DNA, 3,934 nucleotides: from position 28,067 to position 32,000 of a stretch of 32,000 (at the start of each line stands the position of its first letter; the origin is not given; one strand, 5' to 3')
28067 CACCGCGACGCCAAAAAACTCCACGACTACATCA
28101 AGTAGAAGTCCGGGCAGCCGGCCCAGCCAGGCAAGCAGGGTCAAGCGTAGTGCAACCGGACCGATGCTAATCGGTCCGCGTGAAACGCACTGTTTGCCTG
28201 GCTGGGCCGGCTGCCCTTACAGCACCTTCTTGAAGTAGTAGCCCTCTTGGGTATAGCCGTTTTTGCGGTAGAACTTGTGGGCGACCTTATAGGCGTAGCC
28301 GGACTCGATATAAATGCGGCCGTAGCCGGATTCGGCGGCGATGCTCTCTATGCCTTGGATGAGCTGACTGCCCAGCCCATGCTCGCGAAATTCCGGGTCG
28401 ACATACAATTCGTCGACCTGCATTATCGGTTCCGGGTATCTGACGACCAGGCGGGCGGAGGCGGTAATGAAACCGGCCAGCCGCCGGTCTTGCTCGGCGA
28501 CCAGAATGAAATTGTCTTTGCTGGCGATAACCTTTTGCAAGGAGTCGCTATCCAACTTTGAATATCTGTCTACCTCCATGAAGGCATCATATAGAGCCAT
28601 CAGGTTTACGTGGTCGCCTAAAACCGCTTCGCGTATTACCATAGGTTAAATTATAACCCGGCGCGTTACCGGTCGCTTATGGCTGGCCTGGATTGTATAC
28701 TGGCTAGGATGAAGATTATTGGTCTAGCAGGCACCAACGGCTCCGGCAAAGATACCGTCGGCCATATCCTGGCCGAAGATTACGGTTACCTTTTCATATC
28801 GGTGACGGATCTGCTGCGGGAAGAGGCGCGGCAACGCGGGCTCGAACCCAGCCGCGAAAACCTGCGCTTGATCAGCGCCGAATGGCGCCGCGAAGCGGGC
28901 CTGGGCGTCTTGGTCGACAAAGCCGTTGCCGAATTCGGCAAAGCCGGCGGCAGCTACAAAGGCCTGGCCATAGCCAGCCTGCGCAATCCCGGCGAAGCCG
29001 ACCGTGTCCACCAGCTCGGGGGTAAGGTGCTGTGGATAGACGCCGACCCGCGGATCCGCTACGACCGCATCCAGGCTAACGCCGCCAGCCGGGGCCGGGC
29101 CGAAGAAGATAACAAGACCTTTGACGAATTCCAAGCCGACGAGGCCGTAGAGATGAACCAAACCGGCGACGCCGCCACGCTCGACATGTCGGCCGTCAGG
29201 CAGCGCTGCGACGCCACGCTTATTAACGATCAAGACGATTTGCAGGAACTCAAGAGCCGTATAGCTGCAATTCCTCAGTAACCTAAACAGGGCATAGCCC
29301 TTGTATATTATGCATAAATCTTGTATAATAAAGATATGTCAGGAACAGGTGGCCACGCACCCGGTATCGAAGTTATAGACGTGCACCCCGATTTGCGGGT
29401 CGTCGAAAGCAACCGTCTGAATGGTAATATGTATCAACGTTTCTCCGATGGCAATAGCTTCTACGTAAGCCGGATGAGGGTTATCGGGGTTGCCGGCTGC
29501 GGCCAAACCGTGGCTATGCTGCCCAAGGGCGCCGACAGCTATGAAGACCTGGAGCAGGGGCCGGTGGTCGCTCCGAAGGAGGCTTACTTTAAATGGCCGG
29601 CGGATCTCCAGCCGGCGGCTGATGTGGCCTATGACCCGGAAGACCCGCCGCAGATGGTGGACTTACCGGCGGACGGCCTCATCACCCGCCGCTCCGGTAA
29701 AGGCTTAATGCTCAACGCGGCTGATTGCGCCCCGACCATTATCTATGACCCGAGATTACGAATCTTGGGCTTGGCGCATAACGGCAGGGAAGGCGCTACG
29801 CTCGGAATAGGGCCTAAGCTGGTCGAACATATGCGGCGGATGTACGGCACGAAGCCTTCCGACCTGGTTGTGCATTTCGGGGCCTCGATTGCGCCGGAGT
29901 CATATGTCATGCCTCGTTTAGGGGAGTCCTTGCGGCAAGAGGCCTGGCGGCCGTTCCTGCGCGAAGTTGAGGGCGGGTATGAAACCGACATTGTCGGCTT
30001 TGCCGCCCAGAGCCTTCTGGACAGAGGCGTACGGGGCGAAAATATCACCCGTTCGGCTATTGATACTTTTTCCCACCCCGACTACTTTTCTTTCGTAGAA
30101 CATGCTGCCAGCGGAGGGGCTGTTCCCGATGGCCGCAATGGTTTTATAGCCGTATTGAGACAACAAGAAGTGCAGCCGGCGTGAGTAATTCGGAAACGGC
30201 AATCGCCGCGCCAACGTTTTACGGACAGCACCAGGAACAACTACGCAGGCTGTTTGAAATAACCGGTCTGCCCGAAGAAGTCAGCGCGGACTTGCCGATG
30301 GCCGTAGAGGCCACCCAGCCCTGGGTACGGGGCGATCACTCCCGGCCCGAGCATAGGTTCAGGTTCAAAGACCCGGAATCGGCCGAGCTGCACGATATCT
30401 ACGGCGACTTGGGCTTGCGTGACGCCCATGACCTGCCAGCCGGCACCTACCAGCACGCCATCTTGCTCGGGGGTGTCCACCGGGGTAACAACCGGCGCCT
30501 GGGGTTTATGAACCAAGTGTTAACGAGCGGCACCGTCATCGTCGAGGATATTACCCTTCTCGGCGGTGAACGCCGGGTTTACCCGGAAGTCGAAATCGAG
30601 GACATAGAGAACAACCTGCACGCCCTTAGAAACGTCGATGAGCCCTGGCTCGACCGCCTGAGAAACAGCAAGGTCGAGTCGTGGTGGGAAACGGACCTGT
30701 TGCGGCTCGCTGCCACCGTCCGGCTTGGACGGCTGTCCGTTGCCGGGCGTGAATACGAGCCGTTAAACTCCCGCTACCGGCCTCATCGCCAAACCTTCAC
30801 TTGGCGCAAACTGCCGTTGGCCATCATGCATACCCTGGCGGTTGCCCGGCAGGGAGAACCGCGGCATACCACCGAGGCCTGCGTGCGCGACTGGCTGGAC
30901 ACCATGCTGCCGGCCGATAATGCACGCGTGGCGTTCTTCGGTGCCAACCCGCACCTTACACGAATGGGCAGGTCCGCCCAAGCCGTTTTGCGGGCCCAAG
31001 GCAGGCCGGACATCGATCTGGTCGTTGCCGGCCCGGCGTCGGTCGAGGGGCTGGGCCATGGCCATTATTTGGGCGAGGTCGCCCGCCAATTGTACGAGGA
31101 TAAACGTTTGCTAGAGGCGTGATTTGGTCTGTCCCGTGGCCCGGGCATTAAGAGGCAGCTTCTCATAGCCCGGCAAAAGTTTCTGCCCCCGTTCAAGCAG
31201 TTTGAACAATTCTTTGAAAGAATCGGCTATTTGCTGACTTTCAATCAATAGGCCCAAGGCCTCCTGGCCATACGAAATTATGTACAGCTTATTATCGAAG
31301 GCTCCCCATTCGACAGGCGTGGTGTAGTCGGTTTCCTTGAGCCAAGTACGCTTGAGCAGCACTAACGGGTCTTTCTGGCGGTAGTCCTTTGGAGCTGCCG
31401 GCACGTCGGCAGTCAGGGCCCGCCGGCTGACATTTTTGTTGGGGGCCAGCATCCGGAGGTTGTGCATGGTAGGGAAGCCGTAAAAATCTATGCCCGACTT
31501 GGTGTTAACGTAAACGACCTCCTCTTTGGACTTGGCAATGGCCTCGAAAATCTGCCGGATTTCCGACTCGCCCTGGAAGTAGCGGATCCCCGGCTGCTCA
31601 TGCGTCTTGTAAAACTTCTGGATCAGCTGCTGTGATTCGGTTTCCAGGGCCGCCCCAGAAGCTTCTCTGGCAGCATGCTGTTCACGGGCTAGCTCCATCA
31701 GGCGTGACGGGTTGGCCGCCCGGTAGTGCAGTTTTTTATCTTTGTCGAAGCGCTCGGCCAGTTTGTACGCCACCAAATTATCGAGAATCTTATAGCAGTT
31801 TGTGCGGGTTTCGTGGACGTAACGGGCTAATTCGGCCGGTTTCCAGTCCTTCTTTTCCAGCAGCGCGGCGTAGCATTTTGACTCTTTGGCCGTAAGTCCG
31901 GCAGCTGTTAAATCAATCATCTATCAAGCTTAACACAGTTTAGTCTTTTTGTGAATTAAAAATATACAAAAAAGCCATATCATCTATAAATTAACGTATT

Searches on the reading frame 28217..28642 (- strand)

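Call 111: search_protein_families(library=pfam, proteins=[window:28217-28642:-], max_evalue=0.001)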
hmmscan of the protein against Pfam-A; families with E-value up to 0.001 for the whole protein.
window:28217-28642:- (141 aa): 3 families
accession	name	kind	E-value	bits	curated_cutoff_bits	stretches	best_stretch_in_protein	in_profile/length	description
PF00583.31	Acetyltransf_1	-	2.1e-16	60.7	20.7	1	18-130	5-116/116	Acetyltransferase (GNAT) family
PF13508.13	Acetyltransf_7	-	5.8e-14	52.7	27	1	44-131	3-83/84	Acetyltransferase (GNAT) domain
PF13673.13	Acetyltransf_10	-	5.9e-12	46.1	23.6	1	30-133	17-110/128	Acetyltransferase (GNAT) domain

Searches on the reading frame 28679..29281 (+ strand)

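Call 111: search_protein_families(library=pfam, proteins=[window:28679-29281:+], max_evalue=0.001)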
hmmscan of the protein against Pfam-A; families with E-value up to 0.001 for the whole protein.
window:28679-29281:+ (200 aa): 4 families
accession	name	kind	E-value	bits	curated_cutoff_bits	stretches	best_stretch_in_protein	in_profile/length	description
PF13207.12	AAA_17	-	2.4e-11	44.5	27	1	18-145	2-132/136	AAA domain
PF13238.12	AAA_18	-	1.1e-09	39.3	29.4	1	14-144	1-121/128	AAA domain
PF01202.28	SKI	-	7.3e-05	23.4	22.1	0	21-51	2-32/159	Shikimate kinase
PF13189.12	Cytidylate_kin2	-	9.3e-05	23.1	28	1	13-58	1-45/176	Cytidylate kinase-like family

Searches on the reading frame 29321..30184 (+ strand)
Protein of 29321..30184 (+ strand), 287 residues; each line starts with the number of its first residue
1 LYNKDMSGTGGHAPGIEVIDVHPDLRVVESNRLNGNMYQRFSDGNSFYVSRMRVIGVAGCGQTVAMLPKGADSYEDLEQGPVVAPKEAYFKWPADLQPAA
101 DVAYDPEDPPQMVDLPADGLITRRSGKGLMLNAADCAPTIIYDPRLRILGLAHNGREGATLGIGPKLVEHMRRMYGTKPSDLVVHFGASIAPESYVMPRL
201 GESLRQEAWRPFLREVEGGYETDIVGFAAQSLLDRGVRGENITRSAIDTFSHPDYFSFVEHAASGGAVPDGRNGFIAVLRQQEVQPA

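Call 111: search_protein_families(library=pfam, proteins=[window:29321-30184:+], max_evalue=0.001)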
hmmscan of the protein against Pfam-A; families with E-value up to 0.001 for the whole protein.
window:29321-30184:+ (287 aa): 1 family
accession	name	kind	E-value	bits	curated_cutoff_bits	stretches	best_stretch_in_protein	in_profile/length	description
PF02578.20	Cu-oxidase_4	-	9.4e-30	104.2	22.9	1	116-263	77-228/238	Multi-copper polyphenol oxidoreductase laccase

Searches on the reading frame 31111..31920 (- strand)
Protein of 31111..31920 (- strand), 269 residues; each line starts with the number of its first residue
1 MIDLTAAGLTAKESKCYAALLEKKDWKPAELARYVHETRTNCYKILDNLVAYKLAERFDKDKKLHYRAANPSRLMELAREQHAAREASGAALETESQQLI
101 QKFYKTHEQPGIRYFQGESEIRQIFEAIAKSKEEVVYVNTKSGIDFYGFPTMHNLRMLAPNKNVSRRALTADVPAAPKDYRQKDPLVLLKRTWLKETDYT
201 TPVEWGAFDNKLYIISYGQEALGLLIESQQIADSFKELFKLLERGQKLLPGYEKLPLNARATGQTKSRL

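Call 111: search_protein_families(library=pfam, proteins=[window:31111-31920:-], max_evalue=0.001)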
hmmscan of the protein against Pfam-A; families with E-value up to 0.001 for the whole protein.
window:31111-31920:- (269 aa): 1 family
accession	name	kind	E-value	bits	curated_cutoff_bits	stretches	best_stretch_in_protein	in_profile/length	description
PF01978.25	TrmB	-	1.7e-09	37.8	25.6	1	5-71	2-67/68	Sugar-specific transcriptional regulator TrmB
